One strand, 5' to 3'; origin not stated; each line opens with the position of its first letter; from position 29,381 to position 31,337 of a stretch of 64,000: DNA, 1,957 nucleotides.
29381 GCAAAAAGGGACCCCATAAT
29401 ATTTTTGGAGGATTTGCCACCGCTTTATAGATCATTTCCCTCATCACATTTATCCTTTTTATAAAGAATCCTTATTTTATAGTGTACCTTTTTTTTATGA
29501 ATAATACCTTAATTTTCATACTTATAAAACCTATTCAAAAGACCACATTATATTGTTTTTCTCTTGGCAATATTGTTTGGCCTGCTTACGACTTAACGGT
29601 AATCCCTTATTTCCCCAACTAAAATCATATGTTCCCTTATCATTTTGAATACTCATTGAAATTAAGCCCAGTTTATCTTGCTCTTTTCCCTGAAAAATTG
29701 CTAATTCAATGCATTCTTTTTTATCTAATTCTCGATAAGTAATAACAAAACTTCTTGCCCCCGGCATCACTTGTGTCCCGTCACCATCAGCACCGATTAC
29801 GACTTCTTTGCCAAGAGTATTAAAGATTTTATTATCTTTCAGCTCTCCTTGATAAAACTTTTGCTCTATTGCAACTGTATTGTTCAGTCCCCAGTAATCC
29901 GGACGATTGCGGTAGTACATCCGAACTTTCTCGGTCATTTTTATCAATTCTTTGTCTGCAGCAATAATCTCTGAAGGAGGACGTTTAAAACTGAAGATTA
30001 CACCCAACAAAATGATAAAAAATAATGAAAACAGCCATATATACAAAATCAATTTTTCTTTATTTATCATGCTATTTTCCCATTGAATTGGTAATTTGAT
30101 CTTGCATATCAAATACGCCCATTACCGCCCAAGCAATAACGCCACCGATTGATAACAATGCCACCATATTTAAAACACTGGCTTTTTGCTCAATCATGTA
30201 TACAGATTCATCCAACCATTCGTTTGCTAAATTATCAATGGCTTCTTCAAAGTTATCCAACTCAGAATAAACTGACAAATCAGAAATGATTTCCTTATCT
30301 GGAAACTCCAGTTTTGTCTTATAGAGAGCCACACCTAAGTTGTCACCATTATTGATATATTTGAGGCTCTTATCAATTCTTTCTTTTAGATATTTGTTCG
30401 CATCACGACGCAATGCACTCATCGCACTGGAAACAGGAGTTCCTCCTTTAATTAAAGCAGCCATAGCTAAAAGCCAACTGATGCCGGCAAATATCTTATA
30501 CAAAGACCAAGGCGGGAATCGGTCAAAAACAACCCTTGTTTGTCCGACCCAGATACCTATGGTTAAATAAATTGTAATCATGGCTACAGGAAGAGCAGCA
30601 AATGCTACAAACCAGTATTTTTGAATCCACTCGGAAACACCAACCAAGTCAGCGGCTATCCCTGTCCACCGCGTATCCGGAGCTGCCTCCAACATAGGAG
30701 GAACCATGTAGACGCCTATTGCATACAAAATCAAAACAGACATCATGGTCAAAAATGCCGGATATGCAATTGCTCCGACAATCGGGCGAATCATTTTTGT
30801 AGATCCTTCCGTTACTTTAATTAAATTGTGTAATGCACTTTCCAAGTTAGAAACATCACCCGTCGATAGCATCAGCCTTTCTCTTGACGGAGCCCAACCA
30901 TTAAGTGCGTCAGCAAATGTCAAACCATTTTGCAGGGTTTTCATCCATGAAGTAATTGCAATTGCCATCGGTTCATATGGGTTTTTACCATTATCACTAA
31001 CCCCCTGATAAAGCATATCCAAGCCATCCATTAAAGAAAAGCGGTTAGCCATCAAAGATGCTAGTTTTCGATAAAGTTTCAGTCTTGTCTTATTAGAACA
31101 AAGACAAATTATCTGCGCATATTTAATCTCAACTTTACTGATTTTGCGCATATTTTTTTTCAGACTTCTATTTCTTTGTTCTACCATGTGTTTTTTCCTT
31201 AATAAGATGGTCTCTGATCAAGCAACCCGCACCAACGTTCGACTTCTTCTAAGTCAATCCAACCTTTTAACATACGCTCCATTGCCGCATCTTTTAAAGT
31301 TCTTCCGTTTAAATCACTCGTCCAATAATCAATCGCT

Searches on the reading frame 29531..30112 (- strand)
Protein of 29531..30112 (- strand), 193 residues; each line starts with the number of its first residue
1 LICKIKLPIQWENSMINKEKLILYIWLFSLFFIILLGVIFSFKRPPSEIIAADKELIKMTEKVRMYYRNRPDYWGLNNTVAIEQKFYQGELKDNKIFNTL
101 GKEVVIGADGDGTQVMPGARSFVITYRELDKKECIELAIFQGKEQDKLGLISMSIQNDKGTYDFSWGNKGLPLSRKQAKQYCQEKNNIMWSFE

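Call 8: search_protein_families(library=pfam, proteins=[window:29531-30112:-], max_evalue=0.001)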
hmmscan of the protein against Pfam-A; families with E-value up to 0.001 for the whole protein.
window:29531-30112:- (193 aa): 1 family
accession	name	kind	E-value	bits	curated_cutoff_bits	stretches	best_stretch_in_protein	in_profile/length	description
PF08805.16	PilS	-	3.9e-05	24.1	22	1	50-187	5-132/138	PilS N terminal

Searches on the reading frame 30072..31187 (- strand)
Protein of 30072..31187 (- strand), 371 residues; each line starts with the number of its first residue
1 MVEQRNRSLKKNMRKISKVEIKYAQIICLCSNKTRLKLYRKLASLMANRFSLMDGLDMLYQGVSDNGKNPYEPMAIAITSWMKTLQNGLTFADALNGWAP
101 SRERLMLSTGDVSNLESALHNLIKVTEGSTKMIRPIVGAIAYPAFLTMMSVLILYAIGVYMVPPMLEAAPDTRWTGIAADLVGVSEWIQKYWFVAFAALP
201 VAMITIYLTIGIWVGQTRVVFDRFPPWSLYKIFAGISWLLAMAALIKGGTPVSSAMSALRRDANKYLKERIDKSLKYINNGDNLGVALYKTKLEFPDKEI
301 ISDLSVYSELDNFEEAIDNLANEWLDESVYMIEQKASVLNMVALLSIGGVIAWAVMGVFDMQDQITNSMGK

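Call 8: search_protein_families(library=pfam, proteins=[window:30072-31187:-], max_evalue=0.001)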
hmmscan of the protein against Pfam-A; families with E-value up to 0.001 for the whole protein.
window:30072-31187:- (371 aa): 1 family
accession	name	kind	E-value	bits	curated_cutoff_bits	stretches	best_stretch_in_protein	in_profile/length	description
PF00482.28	T2SSF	-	1.5e-23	83.6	25.2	2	238-359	1-123/125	Type II secretion system (T2SS), protein F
